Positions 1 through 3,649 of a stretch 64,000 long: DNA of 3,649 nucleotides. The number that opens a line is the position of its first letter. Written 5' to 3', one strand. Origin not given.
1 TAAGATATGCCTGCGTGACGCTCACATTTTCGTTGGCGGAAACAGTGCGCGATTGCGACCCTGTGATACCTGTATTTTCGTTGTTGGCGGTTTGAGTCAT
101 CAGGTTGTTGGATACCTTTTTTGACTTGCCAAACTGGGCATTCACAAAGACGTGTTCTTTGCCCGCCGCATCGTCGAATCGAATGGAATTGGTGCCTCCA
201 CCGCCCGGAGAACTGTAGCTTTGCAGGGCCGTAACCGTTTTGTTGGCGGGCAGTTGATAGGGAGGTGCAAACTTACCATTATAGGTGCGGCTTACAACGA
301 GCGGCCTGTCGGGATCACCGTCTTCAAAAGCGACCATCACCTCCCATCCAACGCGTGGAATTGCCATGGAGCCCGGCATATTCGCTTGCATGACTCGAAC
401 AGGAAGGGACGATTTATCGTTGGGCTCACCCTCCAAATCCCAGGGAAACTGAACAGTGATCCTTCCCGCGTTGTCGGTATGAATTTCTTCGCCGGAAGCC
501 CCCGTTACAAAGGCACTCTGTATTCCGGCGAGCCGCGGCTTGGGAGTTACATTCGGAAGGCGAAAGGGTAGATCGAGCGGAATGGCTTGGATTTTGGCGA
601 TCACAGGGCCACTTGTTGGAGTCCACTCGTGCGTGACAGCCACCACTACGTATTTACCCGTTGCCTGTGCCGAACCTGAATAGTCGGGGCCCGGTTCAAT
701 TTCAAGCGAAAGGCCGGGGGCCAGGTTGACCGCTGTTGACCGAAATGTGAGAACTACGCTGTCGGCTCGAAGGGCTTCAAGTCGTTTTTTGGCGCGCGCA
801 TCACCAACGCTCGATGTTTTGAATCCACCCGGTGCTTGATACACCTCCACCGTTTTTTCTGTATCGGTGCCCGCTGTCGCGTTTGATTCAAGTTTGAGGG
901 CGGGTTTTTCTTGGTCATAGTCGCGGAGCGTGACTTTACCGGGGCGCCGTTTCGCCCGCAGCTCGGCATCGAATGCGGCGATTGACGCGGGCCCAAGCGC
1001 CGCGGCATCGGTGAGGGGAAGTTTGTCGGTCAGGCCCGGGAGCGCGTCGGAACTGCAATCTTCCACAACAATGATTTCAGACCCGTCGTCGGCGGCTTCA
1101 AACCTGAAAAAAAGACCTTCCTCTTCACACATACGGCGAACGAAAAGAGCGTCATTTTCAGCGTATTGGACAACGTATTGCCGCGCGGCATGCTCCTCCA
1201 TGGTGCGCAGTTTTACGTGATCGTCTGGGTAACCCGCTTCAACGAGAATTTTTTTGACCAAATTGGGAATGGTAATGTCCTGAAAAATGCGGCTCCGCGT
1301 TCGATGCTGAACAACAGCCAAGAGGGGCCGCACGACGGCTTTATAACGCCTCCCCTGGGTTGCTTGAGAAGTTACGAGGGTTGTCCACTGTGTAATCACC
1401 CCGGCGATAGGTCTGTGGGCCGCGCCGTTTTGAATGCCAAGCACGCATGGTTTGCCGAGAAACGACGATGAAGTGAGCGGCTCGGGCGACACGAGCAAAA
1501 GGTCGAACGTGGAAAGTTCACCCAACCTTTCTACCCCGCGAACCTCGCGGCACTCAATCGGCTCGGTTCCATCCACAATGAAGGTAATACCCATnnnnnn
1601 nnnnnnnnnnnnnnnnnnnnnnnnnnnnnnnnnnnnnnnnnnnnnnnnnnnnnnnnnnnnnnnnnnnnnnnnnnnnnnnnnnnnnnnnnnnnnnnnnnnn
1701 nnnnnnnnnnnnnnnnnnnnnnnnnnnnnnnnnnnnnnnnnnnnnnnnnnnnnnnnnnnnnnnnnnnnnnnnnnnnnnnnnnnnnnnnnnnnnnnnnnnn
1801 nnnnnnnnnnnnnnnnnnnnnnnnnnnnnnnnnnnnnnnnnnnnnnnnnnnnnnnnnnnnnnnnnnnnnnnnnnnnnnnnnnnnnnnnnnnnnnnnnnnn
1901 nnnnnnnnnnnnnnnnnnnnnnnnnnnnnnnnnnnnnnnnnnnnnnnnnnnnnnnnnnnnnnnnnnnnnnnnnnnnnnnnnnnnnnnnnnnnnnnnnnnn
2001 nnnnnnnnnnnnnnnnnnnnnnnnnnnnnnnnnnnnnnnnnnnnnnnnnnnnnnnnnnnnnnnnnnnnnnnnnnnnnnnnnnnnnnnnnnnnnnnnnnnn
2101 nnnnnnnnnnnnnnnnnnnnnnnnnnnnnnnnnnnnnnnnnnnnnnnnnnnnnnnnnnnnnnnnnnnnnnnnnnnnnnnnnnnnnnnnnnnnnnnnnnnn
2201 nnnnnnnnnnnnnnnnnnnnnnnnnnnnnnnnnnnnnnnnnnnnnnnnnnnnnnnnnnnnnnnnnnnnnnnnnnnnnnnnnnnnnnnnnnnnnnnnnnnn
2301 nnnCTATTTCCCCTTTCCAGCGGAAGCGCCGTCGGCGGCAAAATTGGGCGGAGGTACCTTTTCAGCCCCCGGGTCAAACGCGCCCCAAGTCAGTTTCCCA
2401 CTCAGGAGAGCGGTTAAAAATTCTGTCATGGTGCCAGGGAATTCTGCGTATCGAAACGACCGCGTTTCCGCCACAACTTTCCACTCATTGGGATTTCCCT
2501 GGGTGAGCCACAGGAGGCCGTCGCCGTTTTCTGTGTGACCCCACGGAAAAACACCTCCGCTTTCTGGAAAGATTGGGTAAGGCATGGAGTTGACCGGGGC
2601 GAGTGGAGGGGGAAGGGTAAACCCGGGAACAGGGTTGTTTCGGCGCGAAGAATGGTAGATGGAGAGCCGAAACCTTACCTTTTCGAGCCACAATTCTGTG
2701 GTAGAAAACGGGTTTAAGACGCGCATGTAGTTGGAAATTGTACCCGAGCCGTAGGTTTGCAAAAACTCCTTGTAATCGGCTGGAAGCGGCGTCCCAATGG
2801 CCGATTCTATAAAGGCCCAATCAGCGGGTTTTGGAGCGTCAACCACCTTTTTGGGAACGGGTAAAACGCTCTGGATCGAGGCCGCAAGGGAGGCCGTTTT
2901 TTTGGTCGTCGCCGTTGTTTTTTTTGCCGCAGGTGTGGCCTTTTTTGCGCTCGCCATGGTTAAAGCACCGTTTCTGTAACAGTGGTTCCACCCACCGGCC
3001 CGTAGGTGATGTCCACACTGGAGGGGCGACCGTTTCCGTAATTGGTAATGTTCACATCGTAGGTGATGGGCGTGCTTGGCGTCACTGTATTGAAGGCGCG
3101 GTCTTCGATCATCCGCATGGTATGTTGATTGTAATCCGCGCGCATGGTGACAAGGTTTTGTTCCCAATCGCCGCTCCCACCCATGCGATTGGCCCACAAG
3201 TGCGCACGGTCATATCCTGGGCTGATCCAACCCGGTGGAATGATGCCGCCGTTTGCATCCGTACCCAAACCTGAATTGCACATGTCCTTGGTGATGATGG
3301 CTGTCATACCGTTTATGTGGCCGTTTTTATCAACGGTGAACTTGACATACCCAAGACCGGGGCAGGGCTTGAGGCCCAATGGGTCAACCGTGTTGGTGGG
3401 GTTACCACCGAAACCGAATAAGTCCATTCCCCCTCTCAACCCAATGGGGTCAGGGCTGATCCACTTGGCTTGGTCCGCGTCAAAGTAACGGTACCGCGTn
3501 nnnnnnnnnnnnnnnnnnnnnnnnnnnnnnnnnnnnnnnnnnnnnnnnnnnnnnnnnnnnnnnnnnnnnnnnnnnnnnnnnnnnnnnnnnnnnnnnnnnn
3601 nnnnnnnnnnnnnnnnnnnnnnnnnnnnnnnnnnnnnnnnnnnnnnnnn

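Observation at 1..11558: Tandem array of three vgrG genes carrying an Rhs nuclease effector and SUKH immunity pair, without T6SS core genes in cis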

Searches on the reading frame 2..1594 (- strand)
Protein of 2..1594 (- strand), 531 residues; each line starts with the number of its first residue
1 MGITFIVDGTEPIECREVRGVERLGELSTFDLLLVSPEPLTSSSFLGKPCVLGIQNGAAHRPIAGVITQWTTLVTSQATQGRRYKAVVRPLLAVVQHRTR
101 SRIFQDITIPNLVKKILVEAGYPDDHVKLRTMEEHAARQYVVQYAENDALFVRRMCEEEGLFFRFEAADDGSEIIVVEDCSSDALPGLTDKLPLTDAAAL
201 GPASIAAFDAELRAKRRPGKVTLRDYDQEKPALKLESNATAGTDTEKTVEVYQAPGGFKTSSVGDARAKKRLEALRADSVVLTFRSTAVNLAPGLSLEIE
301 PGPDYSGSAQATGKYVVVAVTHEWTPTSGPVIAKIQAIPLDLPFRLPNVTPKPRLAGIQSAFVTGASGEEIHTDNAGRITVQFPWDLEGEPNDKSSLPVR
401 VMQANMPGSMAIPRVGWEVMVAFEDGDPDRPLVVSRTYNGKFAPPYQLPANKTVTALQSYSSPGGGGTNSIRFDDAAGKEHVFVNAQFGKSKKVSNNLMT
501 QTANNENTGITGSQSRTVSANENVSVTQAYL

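Call 5: search_protein_families(library=pfam, proteins=[window:2-1594:-], max_evalue=0.01)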
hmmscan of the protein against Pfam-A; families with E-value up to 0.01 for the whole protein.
window:2-1594:- (531 aa): 4 families
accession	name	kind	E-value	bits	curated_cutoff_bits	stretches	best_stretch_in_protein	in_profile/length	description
PF05954.17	Phage_GPD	-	1.6e-59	202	30.1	1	22-324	2-301/305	Phage tail baseplate hub (GPD)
PF22178.3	Gp5_trimer_C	-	1.9e-13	51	30.9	1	456-528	2-74/112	Bacteriophage T4 gp5 C-terminal trimerisation domain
PF04717.18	Phage_base_V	-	3.1e-08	34.3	23.8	1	372-437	10-74/75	Type VI secretion system/phage-baseplate injector OB domain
PF20093.5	DUF6484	-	5.4e-08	33.8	27.6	1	371-436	5-60/61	Domain of unknown function (DUF6484)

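Call 6: search_protein_families(library=ncbifam, proteins=[window:2-1594:-], max_evalue=0.01)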
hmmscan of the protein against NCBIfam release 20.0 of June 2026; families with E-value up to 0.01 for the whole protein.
window:2-1594:- (531 aa): 3 families
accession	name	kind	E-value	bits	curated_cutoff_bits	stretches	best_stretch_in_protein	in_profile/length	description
TIGR03361.1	VI_Rhs_Vgr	subfamily_domain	1.3e-113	380.3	186.35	1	11-506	10-512/513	type VI secretion system tip protein TssI/VgrG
TIGR01646.1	vgr_GE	subfamily_domain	1.9e-86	291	121.8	1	19-487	7-478/480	type VI secretion system tip protein VgrG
NF033848.1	VgrG_rel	hypoth_equivalog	1.6e-12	46.5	275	1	350-448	369-461/547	VgrG-related protein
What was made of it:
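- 1..1594 (-): vgrG-C (VgrG3 group). These are the first 531 codons, and the gene runs off the window. Orthologues are 844-857 aa. TIGR03361 380 bits (call 6).
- Checked: It scores 380 bits on TIGR03361 against a cutoff of 186 (call 6).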

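Call 15: find_related_loci(query=window:2-1594:-, collection=genome_contigs, flank=10000)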
Query window:2-1594:- (531 aa) in genome_contigs; peptide patterns used: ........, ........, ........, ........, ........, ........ (x = any residue, [..] = any of these).
35 stretches matched a pattern; 3 encode a relative of the query (tblastn E <= 1e-3); 3 distinct loci.
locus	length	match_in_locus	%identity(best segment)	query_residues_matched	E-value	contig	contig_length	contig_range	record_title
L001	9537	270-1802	48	20-531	2e-153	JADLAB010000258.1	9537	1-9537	MAG: Polyangiaceae bacterium isolate SJ101 c_000000405495, whole genome shotgun sequence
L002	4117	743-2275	48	20-531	3e-156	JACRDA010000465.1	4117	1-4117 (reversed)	MAG: Myxococcales bacterium isolate NC_groundwater_1660_Pr3_B-0.1um_73_17 SR-2_scaffold_141_3899395, whole genome shotgu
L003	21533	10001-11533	44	16-529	1e-136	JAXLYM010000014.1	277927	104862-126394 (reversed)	MAG: Polyangiaceae bacterium isolate STL-MYX13 C2.77.fa-14, whole genome shotgun sequence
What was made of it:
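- Tried and rejected: The genome_contigs scan found only relatives at 44-48% identity (call 15).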

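Call 18: search_protein_families(library=pfam, proteins=[L003:5-2047:+, L003:2051-4225:+, L003:4218-4793:+, L003:4817-9190:+, L003:9187-9876:+, L003:9956-12490:+, L003:11914-14847:+, L003:14358-16499:+, L003:16974-18380:+, L003:18838-20484:+], max_evalue=0.001)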
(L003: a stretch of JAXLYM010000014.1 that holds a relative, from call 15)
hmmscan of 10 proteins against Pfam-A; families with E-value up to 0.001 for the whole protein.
L003:5-2047:+ (680 aa): 4 families
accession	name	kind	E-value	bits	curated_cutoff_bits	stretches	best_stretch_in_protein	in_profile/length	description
PF05954.17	Phage_GPD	-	3.3e-52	178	30.1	1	3-269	29-303/305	Phage tail baseplate hub (GPD)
PF22178.3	Gp5_trimer_C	-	3.5e-20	72.7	30.9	1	407-515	1-109/112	Bacteriophage T4 gp5 C-terminal trimerisation domain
PF06715.18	Gp5_C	-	7.5e-08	32.4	20.4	0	470-487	7-24/24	Gp5 C-terminal repeat (3 copies)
PF04717.18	Phage_base_V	-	2.3e-06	28.3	23.8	1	325-390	11-75/75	Type VI secretion system/phage-baseplate injector OB domain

L003:2051-4225:+ (724 aa): 3 families
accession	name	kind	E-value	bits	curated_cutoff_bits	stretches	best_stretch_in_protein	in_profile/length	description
PF05954.17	Phage_GPD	-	1.8e-54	185.4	30.1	1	27-318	2-303/305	Phage tail baseplate hub (GPD)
PF22178.3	Gp5_trimer_C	-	2.5e-19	69.9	30.9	1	451-567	1-110/112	Bacteriophage T4 gp5 C-terminal trimerisation domain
PF06715.18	Gp5_C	-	1.8e-05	24.9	20.4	0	496-515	5-24/24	Gp5 C-terminal repeat (3 copies)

L003:4218-4793:+ (191 aa): 0 families

L003:4817-9190:+ (1457 aa): 5 families
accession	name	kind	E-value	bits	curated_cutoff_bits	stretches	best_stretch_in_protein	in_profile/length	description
PF05593.20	RHS_repeat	-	1.2e-54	182.1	22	5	619-656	1-38/38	RHS Repeat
PF20148.4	DUF6531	-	3.3e-17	63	24.1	1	178-251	1-72/74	Domain of unknown function (DUF6531)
PF03527.20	RHS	-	6.6e-10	39.1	27.9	1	1218-1250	5-37/38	RHS protein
PF13665.11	Tox-PAAR-like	-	0.0001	22.8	31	1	34-124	13-102/108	Toxin PAAR-like domain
PF25023.1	TEN_YD-shell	-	0.0001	21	50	0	353-420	300-366/909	Teneurin YD-shell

L003:9187-9876:+ (229 aa): 0 families

L003:9956-12490:+ (844 aa): 5 families
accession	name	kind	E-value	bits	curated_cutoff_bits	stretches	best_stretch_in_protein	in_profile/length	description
PF05954.17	Phage_GPD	-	6.1e-57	193.6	30.1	1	23-317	3-296/305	Phage tail baseplate hub (GPD)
PF22178.3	Gp5_trimer_C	-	6.7e-13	49.2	30.9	1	454-559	3-110/112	Bacteriophage T4 gp5 C-terminal trimerisation domain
PF04717.18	Phage_base_V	-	1.7e-07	32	23.8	1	371-433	12-73/75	Type VI secretion system/phage-baseplate injector OB domain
PF20093.5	DUF6484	-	9.2e-05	23.5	27.6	1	381-433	14-60/61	Domain of unknown function (DUF6484)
PF06715.18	Gp5_C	-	0.00012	22.4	20.4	0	509-529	1-21/24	Gp5 C-terminal repeat (3 copies)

L003:11914-14847:+ (977 aa): 0 families

L003:14358-16499:+ (713 aa): 0 families

L003:16974-18380:+ (468 aa): 1 family
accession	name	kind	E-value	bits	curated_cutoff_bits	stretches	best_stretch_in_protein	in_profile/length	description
PF00589.27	Phage_integrase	-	2.1e-18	67.1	27.1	1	261-445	2-169/172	Phage integrase family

L003:18838-20484:+ (548 aa): 0 families

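Call 57: search_protein_families(library=pfam, proteins=[L003:4817-5206:+], max_evalue=0.1)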
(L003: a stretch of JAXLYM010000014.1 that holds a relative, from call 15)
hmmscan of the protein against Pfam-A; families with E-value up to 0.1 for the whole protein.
L003:4817-5206:+ (130 aa): 2 families
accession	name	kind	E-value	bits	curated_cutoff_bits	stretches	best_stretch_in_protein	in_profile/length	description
PF13665.11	Tox-PAAR-like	-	7.9e-06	26.4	31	1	34-124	13-102/108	Toxin PAAR-like domain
PF05488.18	PAAR_motif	-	0.016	15.8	27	1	56-122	15-63/70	PAAR motif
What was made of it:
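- The PAAR-like domain is supported across orthologues (call 57).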

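Call 66: find_related_loci(query=window:2-1594:-, collection=metagenome_contigs, flank=10000)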
Query window:2-1594:- (531 aa) in metagenome_contigs; peptide patterns used: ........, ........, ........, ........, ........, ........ (x = any residue, [..] = any of these).
71 stretches matched a pattern, but none encodes a relative of the query by tblastn (E <= 1e-3).
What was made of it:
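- Tried and rejected: The metagenome_contigs scan found nothing (call 66).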

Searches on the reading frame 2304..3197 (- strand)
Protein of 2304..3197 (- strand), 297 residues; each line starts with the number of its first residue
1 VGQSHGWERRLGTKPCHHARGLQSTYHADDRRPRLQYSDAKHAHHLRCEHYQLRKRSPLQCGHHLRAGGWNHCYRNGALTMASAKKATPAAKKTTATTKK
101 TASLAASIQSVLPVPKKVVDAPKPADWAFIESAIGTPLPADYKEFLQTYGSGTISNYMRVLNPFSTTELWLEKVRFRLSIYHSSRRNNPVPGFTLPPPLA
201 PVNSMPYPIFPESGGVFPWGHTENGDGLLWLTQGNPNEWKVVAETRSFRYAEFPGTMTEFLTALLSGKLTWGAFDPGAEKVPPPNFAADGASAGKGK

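Call 5: search_protein_families(library=pfam, proteins=[window:2304-3197:-], max_evalue=0.01)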
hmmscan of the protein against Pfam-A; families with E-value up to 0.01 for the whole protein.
window:2304-3197:- (297 aa): 3 families
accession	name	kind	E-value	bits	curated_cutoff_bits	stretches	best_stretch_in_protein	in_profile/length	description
PF14568.11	SUKH_6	-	1.4e-07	32.4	27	1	126-243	3-99/119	SMI1-KNR4 cell-wall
PF09346.15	SMI1_KNR4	-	3.8e-06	28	25.4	1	123-167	3-45/125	SMI1 / KNR4 family (SUKH-1)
PF14567.11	SUKH_5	-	9.2e-06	25.9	27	1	119-155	19-55/142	SMI1-KNR4 cell-wall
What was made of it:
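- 2304..2957 (-): SUKH immunity gene 1 (217 aa). Its start lies 2 nt after the Rhs stop. SMI1_KNR4 28.0 bits against a cutoff of 25.4 (call 5).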

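Call 6: search_protein_families(library=ncbifam, proteins=[window:2304-3197:-], max_evalue=0.01)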
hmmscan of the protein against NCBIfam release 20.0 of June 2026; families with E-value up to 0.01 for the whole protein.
window:2304-3197:- (297 aa): 0 families

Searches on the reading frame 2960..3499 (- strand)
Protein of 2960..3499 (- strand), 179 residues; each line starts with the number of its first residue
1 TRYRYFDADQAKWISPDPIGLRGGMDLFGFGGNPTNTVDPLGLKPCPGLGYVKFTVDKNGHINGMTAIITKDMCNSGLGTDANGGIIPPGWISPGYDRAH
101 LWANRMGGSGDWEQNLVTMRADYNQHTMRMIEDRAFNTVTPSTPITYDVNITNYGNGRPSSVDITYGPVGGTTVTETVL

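Call 22: search_solved_structures(query=window:2960-3499:-, max_evalue=1, show_alignments=2)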
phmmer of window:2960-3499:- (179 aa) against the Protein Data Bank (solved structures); distinct sequences matched with E-value up to 1: 22.
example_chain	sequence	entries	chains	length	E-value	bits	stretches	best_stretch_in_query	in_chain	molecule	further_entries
8qjc_A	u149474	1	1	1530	7.4e-09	38.8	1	2-46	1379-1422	T6SS-associated Rhs core and toxin domain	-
8qjd_A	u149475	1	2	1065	8.1e-08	35.4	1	2-43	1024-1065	Salmonella bongori Rhs core domain (residues 360-1420)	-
8qjb_A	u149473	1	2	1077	8.2e-08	35.4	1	2-43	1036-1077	T6SS-associated Rhs core domain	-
7q97_A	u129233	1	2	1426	2.3e-06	30.7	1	3-43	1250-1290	Rhs family protein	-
8uy4_A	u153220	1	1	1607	6.4e-06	29.2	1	2-44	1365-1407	Tse15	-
8uxt_A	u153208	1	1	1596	0.00016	24.7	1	2-44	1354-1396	Tse15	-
6u08_A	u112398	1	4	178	0.00021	24.2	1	15-67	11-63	Double-stranded DNA-specific cytidine deaminase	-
7pq5_L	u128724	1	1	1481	0.00032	23.7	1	2-44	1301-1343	Tre23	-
8qja_A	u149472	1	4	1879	0.00069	22.6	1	2-43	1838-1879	Putative type VI secretion system YD repeat-containing Rhs element Vgr protein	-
6suq_A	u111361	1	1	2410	0.03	17.2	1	3-57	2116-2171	TcdB2,TccC3,Genome polyprotein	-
6h6e_F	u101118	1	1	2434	0.067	16.1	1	3-46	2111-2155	TcdB2,TccC3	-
6suf_F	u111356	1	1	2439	0.068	16.1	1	3-46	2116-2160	TcdB2,TccC3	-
8cp6_B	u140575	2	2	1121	0.073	16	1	2-43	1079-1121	Toxin protein Tse5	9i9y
8h8a_A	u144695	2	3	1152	0.1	15.5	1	4-42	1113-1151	Putative Rhs-family protein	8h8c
9c4k_Q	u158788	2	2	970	0.25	14.2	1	3-49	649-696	Toxin subunit YenC2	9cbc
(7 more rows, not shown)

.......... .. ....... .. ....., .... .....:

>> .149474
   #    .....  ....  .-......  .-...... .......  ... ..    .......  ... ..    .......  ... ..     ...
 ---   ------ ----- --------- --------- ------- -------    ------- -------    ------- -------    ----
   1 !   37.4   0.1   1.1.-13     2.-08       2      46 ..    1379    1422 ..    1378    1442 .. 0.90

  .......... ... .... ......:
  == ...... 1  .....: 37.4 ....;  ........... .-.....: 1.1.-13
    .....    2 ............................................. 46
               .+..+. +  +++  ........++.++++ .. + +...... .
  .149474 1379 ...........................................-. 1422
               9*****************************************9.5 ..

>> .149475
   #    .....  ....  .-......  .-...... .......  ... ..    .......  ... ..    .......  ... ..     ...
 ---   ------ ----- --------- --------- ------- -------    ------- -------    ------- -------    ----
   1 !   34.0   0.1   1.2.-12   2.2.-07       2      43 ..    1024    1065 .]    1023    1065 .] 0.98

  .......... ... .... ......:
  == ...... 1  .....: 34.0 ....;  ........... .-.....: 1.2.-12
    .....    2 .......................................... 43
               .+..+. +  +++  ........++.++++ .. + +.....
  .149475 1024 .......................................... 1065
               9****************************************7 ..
